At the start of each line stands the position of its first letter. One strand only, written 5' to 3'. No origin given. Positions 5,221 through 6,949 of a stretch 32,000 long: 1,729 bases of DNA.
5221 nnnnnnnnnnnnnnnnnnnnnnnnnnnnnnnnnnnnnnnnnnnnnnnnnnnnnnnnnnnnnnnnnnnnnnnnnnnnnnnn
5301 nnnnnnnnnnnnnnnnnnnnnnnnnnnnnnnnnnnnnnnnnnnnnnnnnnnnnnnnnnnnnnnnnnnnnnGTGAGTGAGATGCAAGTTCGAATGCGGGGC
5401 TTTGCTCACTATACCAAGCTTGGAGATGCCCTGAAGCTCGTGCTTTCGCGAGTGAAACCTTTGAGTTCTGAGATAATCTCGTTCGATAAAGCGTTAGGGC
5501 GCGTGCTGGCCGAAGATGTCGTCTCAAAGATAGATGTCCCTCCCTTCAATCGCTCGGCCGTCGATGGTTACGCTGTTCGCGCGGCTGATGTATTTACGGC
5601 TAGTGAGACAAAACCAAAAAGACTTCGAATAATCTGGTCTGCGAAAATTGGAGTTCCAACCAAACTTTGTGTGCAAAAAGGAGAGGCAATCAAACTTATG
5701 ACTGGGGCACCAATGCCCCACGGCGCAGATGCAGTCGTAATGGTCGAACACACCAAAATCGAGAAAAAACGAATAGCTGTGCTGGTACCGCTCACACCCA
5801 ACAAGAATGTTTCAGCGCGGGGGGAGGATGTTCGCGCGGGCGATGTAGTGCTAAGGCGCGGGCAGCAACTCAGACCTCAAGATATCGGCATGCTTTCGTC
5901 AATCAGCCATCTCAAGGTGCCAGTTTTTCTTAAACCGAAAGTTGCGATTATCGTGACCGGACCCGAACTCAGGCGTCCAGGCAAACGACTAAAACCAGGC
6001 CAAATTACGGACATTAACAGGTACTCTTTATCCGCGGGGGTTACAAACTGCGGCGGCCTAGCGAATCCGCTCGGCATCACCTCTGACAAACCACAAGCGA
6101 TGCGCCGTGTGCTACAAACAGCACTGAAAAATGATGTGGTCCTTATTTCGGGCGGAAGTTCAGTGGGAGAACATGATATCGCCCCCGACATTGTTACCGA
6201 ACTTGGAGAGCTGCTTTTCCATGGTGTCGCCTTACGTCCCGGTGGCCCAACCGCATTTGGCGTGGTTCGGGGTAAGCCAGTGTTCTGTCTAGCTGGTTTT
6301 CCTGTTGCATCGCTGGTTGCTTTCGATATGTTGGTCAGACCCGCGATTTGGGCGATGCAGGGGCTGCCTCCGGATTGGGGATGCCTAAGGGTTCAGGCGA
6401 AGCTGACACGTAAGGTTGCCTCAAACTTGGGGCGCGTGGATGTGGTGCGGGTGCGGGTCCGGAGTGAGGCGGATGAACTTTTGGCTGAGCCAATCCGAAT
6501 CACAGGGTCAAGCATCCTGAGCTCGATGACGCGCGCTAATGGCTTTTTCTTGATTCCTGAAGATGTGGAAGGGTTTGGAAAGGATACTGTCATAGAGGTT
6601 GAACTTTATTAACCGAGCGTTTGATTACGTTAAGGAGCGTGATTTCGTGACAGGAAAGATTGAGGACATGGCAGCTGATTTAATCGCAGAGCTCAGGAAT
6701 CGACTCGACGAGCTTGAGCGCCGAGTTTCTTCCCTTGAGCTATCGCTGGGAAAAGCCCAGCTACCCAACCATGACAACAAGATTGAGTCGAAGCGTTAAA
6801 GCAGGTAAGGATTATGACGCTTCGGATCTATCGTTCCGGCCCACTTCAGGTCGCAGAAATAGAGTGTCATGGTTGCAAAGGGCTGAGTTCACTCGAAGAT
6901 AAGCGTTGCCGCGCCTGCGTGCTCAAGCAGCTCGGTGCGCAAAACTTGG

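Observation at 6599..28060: Dispersed type-IV-filament-like apparatus: one motor/platform pair plus two paralogous modules of N-anchored proteins, interleaved with Moco and DNA-repair genes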

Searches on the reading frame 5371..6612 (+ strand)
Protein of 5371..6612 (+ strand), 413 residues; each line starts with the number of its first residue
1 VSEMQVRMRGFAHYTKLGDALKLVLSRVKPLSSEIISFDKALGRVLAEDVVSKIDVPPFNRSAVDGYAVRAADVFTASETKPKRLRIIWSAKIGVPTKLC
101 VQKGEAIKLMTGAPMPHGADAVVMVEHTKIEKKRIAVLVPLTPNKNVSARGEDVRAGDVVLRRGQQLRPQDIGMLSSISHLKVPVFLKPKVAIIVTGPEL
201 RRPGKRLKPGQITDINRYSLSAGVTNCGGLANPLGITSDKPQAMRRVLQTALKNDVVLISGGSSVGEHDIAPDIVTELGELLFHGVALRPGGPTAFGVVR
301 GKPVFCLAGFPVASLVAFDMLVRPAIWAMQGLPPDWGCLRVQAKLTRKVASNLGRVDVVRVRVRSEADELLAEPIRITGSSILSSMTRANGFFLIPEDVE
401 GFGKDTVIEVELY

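Call 10: search_protein_families(library=pfam, proteins=[window:5371-6612:+], max_evalue=0.001)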
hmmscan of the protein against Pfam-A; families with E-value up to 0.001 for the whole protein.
window:5371-6612:+ (413 aa): 3 families
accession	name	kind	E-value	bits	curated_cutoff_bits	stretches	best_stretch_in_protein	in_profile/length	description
PF03453.22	MoeA_N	-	1.7e-49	168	30.8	1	17-178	3-159/160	MoeA N-terminal region (domain I and II)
PF00994.29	MoCF_biosynth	-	2e-24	86.4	26.6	1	192-326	1-142/144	Probable molybdopterin binding domain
PF03454.20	MoeA_C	-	1.1e-16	61.2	22.1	1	342-412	1-71/72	MoeA C-terminal region (domain IV)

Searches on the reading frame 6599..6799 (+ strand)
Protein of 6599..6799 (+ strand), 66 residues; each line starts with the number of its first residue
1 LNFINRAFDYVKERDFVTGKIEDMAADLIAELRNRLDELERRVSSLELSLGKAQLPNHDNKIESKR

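Call 5: search_protein_families(library=pfam, proteins=[window:6599-6799:+], max_evalue=1)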
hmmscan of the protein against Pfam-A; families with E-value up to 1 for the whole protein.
window:6599-6799:+ (66 aa): 4 families
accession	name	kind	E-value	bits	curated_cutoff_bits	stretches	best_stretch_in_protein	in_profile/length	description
PF04380.18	BMFP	-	0.0047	17.8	37.2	1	11-47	40-76/77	Membrane fusogenic activity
PF23991.1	DUF7310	-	0.0066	17.4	40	1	20-47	21-50/83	Coiled-coil region of unknown function (DUF7310)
PF06825.17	HSBP1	-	0.0097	16.2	28.6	1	29-46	29-46/51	Heat shock factor binding protein 1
PF24151.2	ArlX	-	0.16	11.9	28.7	1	16-54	64-102/229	ArlX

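Call 6: search_protein_families(library=ncbifam, proteins=[window:6599-6799:+], max_evalue=1)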
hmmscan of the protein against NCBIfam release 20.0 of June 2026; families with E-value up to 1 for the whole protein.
window:6599-6799:+ (66 aa): 4 families
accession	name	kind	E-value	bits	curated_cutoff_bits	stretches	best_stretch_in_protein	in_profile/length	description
NF040480.1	CGLAU_01105_fam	hypoth_equivalog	0.021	15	45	1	5-47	122-160/179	CGLAU_01105 family protein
NF058591.1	archaellum_scaf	equivalog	0.1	12.1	225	1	17-54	76-113/250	archaellum flagellar motor scaffold protein FlaX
NF033921.0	por_somb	subfamily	0.12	11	100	1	11-47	72-109/485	iron uptake porin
TIGR01149.1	mtrG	equivalog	0.17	11.8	50.65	1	25-44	10-29/70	tetrahydromethanopterin S-methyltransferase subunit MtrG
